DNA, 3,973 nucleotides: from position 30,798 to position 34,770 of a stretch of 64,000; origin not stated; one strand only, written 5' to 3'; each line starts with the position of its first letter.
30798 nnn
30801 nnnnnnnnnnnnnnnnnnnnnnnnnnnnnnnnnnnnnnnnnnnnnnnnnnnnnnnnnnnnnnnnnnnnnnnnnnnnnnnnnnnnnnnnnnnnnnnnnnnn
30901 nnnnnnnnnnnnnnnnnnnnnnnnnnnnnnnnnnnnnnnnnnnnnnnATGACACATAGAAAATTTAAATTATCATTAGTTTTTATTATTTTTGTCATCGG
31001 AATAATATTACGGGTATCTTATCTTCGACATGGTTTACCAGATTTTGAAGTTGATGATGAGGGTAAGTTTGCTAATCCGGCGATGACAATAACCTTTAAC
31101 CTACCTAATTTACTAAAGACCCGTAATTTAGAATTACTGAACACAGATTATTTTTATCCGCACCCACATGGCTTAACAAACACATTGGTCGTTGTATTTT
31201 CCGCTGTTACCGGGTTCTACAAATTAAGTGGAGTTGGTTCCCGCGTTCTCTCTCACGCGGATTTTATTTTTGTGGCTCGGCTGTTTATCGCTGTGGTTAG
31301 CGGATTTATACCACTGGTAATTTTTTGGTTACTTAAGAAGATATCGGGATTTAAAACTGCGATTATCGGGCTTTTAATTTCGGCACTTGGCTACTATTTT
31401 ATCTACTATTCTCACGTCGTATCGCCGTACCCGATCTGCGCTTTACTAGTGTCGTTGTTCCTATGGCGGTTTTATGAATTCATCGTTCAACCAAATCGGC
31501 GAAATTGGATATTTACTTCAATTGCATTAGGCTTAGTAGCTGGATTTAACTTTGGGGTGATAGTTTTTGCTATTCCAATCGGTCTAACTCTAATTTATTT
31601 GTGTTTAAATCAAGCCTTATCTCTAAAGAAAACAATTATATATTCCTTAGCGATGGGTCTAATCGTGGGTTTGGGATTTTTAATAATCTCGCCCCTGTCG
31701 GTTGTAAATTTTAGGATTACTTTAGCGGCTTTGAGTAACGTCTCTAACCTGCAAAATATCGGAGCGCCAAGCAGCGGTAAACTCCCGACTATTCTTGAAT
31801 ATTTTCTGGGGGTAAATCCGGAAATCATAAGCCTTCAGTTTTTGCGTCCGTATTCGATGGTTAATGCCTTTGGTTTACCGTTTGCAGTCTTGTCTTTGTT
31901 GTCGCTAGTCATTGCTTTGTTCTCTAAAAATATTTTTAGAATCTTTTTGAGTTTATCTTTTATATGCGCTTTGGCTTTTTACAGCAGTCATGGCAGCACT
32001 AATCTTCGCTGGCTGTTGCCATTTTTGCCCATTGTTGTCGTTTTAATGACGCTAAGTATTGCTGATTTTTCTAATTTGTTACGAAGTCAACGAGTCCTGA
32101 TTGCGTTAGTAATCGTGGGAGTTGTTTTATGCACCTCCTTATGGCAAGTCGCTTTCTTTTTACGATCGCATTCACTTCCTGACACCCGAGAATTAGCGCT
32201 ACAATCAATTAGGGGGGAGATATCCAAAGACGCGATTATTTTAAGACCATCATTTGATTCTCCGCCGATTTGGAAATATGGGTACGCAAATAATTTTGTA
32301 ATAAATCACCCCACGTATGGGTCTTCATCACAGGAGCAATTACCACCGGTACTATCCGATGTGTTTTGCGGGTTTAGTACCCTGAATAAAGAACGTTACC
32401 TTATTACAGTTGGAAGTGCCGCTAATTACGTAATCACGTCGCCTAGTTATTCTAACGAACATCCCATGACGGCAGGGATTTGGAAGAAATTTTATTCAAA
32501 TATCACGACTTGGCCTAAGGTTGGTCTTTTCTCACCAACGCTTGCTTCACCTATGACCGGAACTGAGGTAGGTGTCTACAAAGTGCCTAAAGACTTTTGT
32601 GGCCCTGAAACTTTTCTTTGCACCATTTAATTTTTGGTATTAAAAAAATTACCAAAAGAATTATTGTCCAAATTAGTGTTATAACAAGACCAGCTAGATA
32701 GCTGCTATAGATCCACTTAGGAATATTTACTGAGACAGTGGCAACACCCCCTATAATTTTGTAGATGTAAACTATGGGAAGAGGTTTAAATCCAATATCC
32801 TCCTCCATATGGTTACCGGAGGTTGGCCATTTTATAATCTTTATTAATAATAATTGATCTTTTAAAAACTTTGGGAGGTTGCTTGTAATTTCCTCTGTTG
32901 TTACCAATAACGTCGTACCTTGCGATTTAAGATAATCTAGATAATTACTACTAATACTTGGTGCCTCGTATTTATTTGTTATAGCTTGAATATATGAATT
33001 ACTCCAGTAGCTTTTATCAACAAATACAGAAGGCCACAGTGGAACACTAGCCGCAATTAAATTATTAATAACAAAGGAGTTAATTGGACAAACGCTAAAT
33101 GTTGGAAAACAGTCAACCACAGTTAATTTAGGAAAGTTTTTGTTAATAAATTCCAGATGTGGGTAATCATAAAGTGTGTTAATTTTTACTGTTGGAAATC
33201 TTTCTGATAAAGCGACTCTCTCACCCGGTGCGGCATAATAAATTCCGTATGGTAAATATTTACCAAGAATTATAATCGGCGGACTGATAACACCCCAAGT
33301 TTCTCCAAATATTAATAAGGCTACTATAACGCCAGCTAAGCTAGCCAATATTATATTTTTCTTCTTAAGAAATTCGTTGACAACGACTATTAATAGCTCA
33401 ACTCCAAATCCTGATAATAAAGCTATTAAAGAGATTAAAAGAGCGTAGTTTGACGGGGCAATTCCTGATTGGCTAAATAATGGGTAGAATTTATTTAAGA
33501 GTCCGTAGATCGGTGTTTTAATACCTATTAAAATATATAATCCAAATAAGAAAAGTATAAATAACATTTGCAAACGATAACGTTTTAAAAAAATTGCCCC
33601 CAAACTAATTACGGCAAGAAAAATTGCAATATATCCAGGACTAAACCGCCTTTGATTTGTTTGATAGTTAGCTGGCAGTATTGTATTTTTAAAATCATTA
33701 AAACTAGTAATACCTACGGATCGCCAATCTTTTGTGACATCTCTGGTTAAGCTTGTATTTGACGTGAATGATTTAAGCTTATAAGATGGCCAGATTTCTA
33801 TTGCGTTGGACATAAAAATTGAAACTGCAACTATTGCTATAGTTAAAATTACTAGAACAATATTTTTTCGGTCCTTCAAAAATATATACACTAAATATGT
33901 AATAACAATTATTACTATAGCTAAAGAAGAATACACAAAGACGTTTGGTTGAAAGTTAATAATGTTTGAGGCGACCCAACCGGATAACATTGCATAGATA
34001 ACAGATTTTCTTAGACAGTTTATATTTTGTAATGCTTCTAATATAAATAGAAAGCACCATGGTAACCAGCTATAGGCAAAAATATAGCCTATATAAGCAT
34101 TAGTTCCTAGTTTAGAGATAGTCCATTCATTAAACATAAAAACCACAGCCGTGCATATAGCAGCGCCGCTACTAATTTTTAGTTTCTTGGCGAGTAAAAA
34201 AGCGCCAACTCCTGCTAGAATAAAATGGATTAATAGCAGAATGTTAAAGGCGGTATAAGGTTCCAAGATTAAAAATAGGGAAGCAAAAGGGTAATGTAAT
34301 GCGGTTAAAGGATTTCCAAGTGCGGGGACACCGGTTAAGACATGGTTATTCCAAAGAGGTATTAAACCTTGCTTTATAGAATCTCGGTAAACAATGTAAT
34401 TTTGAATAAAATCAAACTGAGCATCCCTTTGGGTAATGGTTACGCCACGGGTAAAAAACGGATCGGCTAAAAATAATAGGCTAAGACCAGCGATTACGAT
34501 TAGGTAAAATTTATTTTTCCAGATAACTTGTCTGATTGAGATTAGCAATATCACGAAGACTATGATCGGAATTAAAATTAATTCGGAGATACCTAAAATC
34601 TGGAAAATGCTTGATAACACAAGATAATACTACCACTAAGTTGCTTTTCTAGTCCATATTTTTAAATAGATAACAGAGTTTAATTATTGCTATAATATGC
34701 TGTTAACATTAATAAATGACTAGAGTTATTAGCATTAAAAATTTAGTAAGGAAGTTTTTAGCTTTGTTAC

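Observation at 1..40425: About 40 kb surface-glycosylation super-island packed with GT-C-fold membrane glycosyltransferase candidates and soluble DPM1-like donor synthases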

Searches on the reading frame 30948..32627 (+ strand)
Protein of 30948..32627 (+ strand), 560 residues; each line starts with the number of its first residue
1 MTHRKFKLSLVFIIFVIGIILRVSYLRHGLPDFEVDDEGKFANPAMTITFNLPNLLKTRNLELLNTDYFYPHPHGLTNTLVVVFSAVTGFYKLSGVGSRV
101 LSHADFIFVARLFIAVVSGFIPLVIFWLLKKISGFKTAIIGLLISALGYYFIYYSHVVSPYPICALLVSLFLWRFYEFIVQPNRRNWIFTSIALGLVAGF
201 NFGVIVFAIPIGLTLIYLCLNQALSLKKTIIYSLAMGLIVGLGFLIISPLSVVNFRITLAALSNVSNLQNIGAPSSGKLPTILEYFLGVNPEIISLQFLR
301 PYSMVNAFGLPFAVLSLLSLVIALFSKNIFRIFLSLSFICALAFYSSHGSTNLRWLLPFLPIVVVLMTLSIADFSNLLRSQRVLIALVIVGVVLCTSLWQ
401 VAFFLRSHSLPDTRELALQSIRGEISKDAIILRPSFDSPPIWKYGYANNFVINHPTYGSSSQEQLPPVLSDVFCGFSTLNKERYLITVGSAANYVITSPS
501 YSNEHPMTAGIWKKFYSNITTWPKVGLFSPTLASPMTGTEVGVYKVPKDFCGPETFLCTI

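Call 6: search_protein_families(library=pfam, proteins=[window:30948-32627:+], max_evalue=0.01)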
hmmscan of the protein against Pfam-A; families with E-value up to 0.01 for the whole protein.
window:30948-32627:+ (560 aa): 1 family
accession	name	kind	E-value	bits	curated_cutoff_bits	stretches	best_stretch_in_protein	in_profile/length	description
PF13231.12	PMT_2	-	0.00027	21.6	26.1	1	108-240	22-150/160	Dolichyl-phosphate-mannose-protein mannosyltransferase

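Call 88: search_protein_families(library=pfam, proteins=[window:30948-32627:+], max_evalue=10)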
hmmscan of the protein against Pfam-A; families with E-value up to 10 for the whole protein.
window:30948-32627:+ (560 aa): 2 families
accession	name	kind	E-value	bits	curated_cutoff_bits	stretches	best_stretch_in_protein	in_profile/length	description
PF13231.12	PMT_2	-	0.00027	21.6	26.1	1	108-240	22-150/160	Dolichyl-phosphate-mannose-protein mannosyltransferase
PF03901.23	Glyco_transf_22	-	0.024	14.3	23.8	2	310-408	270-369/414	Alg9-like mannosyltransferase family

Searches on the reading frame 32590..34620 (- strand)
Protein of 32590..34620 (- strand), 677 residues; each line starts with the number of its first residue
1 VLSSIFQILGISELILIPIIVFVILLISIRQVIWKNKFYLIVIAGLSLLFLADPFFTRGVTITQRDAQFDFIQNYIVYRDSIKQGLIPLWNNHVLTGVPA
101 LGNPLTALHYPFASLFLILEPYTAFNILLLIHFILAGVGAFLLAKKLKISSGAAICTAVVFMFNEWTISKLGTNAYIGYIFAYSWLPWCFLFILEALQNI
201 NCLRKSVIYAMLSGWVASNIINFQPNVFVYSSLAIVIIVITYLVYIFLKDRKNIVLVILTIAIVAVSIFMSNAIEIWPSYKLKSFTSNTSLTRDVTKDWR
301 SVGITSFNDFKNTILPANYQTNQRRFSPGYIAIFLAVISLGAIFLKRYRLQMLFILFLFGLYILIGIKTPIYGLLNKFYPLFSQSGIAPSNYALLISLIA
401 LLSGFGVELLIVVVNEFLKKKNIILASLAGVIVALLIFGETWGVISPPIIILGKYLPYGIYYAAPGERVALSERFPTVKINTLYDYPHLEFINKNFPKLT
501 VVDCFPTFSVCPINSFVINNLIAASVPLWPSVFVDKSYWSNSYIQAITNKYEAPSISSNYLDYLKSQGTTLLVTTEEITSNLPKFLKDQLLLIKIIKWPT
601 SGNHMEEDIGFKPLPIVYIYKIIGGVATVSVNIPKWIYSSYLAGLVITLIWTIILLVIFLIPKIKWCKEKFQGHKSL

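Call 6: search_protein_families(library=pfam, proteins=[window:32590-34620:-], max_evalue=0.01)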
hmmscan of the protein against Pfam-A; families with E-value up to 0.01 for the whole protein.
window:32590-34620:- (677 aa): 0 families

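Call 22: search_protein_families(library=ncbifam, proteins=[window:32590-34620:-], max_evalue=0.001)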
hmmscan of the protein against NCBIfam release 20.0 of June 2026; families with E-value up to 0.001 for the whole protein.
window:32590-34620:- (677 aa): 0 families

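Call 24: find_homologous_proteins(query=window:32590-34620:-, max_evalue=0.001)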
Query window:32590-34620:- (677 aa): 7 proteins with E <= 0.001 among 8000 candidates.
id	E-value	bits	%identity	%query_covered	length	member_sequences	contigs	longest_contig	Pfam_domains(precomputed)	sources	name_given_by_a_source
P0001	0.0e+0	1474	100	100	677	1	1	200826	-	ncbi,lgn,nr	ncbi:MAG: hypothetical protein NT141_03355 [candidate division WWE3 bacterium]|nr:hypothetical prote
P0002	2.4e-11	61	24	59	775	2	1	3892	-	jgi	-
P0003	3.9e-9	54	27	33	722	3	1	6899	PF09586.17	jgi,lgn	jgi:hypothetical protein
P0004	4.7e-8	50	32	26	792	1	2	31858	PF09586.17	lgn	-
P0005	1.7e-4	38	29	16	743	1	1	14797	PF09586.17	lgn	-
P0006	2.9e-4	38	21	36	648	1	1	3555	-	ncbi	-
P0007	3.5e-4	37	26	22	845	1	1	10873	PF09586.17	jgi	jgi:hypothetical protein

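Call 29: find_encoding_contigs(protein=P0001, flank=10000, max_places=4)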
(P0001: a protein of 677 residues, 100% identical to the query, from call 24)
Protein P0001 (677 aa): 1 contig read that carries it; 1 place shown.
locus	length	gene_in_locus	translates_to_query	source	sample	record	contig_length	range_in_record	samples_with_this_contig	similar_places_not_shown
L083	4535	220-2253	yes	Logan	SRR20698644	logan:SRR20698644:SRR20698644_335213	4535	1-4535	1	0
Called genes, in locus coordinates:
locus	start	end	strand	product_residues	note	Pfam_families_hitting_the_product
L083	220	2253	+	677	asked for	-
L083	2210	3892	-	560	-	-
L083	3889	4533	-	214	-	?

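Call 40: search_solved_structures(query=A1, max_evalue=10)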
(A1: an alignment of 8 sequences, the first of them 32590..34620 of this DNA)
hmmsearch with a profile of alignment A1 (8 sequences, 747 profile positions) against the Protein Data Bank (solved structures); distinct sequences matched with E-value up to 10: 1.
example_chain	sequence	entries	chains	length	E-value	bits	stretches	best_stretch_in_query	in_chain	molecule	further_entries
3sy6_A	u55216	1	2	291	0.063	14.9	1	503-584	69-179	Fimbrial protein BF1861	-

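Call 55: search_protein_representatives(alignment_id=A1)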
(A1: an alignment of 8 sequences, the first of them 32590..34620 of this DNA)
Query: 8 sequences, 747 profile positions. Proteins with E-value up to 0.001 (for the whole library): 84892; up to 1e-10: 52255; up to 1e-30: 24949. The best 150 are listed.
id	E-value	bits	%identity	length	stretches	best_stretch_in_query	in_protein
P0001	6.5e-174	596.8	-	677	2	2-412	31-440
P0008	2.7e-166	571.6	-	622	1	134-742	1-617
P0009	1.8e-153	529.3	-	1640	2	16-733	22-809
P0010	4.8e-141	488.2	-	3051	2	11-743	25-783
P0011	6.6e-139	481.1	-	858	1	11-742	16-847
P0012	1.3e-137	476.8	-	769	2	5-425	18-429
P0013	1.3e-128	447.0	-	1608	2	35-743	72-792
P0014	1.4e-123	430.4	-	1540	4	13-448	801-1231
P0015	1.9e-123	430.0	-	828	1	15-729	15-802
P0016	4.2e-123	428.8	-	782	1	8-734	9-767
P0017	4.0e-122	425.6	-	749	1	11-742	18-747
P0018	6.1e-122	425.0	-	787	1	9-742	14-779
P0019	5.7e-121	421.8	-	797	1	16-744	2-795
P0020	6.7e-119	414.9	-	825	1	9-744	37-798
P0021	2.7e-118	412.9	-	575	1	9-495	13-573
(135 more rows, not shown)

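Call 56: predict_structure(alignment_id=A1)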
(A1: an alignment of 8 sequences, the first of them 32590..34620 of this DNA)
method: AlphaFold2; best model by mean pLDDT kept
length: 677 residues; sequences in the alignment: 8
mean_pLDDT: 54.2   pTM: 0.62
mean pLDDT of the five models: 54.2, 52.2, 50.9, 49.7, 46.9
residues with pLDDT >= 90: 7; 70-90: 228; 50-70: 134; < 50: 308
segments of 3 or more residues with pLDDT < 50: 1-7, 9-16, 26-34, 53-67, 90-98, 172-175, 285-327, 384-387, 434-637, 675-677
pLDDT, mean of each block of 10 residues (from residue 1): 41 46 49 56 68 42 45 60 54 44 63 73 74 87 88 84 65 57 86 87 84 84 70 75 73 79 83 69 44 31 37 36 45 79 77 82 71 66 52 77 86 74 55 47 31 25 27 26 25 24 22 25 26 24 21 27 31 32 34 25 29 32 30 43 79 81 72 51
secondary structure, 60 per line:
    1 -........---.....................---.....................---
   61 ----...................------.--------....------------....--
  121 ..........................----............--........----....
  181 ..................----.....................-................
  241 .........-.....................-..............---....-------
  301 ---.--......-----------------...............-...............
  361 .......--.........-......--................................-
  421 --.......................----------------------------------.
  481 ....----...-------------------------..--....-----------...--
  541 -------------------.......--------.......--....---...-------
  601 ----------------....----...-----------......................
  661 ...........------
elements in order (helices of 4 or more, strands of 3 or more residues): H2-9 H13-33 H37-57 H65-83 H115-118 H121-146 H151-162 H165-172 H177-198 H203-223 H225-249 H251-271 H273-286 H290-293 H307-312 H330-344 H346-366 H370-378 H380-385 H388-419 H423-445 H480-484 E521-524 H560-566 H575-581 H584-587 E591-593 E617-620 E625-627 H639-671

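Call 59: search_protein_families(library=pfam, alignment_id=A3, max_evalue=0.001)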
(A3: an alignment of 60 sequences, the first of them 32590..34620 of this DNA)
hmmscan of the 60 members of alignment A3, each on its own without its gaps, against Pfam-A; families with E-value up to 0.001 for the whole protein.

A. member 1, window:32590-34620:- (677 aa): 0 families

B. families by the number of members that match (of 60 scanned): 6 families
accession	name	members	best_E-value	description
PF09586.16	YfhO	54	8e-33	Bacterial membrane protein YfhO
PF20176.3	DUF6541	4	2e-06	Family of unknown function (DUF6541)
PF10131.15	PTPS_related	2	3.8e-07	6-pyruvoyl-tetrahydropterin synthase related domain; membrane protein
PF09852.15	DUF2079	1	4e-07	Predicted membrane protein (DUF2079)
PF24677.1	DUF7657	1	0.00037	Domain of unknown function (DUF7657)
PF07695.17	7TMR-DISM_7TM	1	0.00046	7TM diverse intracellular signalling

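Call 70: predict_structure(alignment_id=A3)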
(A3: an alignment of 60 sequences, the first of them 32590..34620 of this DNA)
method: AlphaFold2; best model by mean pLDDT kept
length: 677 residues; sequences in the alignment: 60
mean_pLDDT: 71.8   pTM: 0.78
mean pLDDT of the five models: 71.8, 69.7, 69.5, 68.8, 68.0
residues with pLDDT >= 90: 190; 70-90: 202; 50-70: 118; < 50: 167
segments of 3 or more residues with pLDDT < 50: 1-3, 444-493, 495-511, 547-632
pLDDT, mean of each block of 10 residues (from residue 1): 53 56 64 79 92 85 77 86 85 69 79 90 92 96 95 94 90 85 96 96 94 94 90 93 92 95 96 89 67 63 59 59 58 77 80 92 84 87 74 89 91 84 75 64 45 41 43 44 43 43 42 62 67 71 48 39 43 45 44 41 41 31 35 67 92 92 84 65
secondary structure, 60 per line:
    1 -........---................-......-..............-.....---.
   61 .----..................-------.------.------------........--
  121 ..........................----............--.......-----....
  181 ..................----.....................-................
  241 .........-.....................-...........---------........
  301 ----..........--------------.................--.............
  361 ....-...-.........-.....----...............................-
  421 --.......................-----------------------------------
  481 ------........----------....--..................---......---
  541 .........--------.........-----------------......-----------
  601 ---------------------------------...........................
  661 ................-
elements in order (helices of 4 or more, strands of 3 or more residues): H2-9 H13-28 H30-35 H37-50 H52-56 H66-83 H111-118 H121-146 H151-162 H165-171 H177-198 H203-223 H225-249 H251-271 H273-283 H293-300 H305-314 H329-345 H348-364 H370-378 H380-384 H389-419 H423-445 H487-494 H505-508 H511-528 H534-537 H541-549 H558-566 H584-589 H634-676

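Call 75: fold_search(model_id=the predicted structure, library=pdb)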
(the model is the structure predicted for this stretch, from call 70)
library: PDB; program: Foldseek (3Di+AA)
matches with E <= 10: 156; with E <= 0.001: 10
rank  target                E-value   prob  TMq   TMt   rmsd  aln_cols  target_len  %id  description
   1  8b6l_I                5.6e-05  1.00  0.38  0.37  12.8       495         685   14  Subtomogram average of the human Sec61-TRAP-OSTA-translocon (released 2022-12-07)
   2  6ftg_5                1.8e-04  1.00  0.39  0.40  12.9       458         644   14  Subtomogram average of OST-containing ribosome-translocon complexes from canine rough microsomal membranes (released 2018-03-21)
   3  8agc_A                1.8e-04  1.00  0.35  0.34  16.3       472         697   14  Structure of yeast oligosaccharylransferase complex with lipid-linked oligosaccharide and non-acceptor peptide bound (released 2022-12-07)
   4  8age_A                2.6e-04  1.00  0.40  0.42  11.4       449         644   14  Structure of yeast oligosaccharylransferase complex with acceptor peptide bound (released 2022-12-07)
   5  6ezn_F                2.7e-04  1.00  0.40  0.41  12.9       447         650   13  Cryo-EM structure of the yeast oligosaccharyltransferase (OST) complex (released 2018-01-17)
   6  7e9s_A                2.8e-04  1.00  0.37  0.30  12.9       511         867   12  Archaeal oligosaccharyltransferase AglB from Archaeoglobus fulgidus in complex with an inhibitory peptide and a dolich (released 2021-09-08)
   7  8agb_A                4.2e-04  1.00  0.40  0.42  12.8       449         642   14  Structure of yeast oligosaccharylransferase complex with lipid-linked oligosaccharide bound (released 2022-12-07)
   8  3wak                  6.6e-04  1.00  0.38  0.31  12.5       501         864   13  Crystal structure of the Archaeoglobus fulgidus oligosaccharyltransferase (O29867_ARCFU) in the apo form (released 2013-10-30)
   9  3waj                  6.6e-04  1.00  0.34  0.30  13.1       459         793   14  Crystal structure of the Archaeoglobus fulgidus oligosaccharyltransferase (O29867_ARCFU) complex with Zn and sulfate (released 2013-10-30)
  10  5gmy_A                6.9e-04  1.00  0.37  0.30  13.0       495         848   14  Crystal structure of the Archaeoglobus fulgidus oligosaccharyltransferase (O29867_ARCFU) tethered with an acceptor pep (released 2017-02-01)
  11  6s7o_A                1.2e-03  1.00  0.39  0.40  12.2       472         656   12  Cryo-EM structure of human oligosaccharyltransferase complex OST-A (released 2019-12-18)
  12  6w98_A                1.7e-03  1.00  0.32  0.18   8.3       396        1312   14  Single-Particle Cryo-EM Structure of Arabinofuranosyltransferase AftD from Mycobacteria (released 2020-05-13)
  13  6c26_A                4.6e-03  1.00  0.39  0.41  11.7       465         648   13  The Cryo-EM structure of a eukaryotic oligosaccharyl transferase complex (released 2018-01-31)
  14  6wby                  8.4e-03  1.00  0.33  0.19   6.5       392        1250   16  Single-Particle Cryo-EM Structure of Arabinofuranosyltransferase AftD from Mycobacteria, Mutant R1389S Class 2 (released 2020-05-13)
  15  8if8_C                8.4e-03  1.00  0.37  0.41  11.8       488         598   13  Arabinosyltransferase AftA (released 2023-05-31)
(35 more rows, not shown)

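Call 88: search_protein_families(library=pfam, proteins=[window:32590-34620:-], max_evalue=10)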
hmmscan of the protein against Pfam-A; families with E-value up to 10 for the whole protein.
window:32590-34620:- (677 aa): 0 families
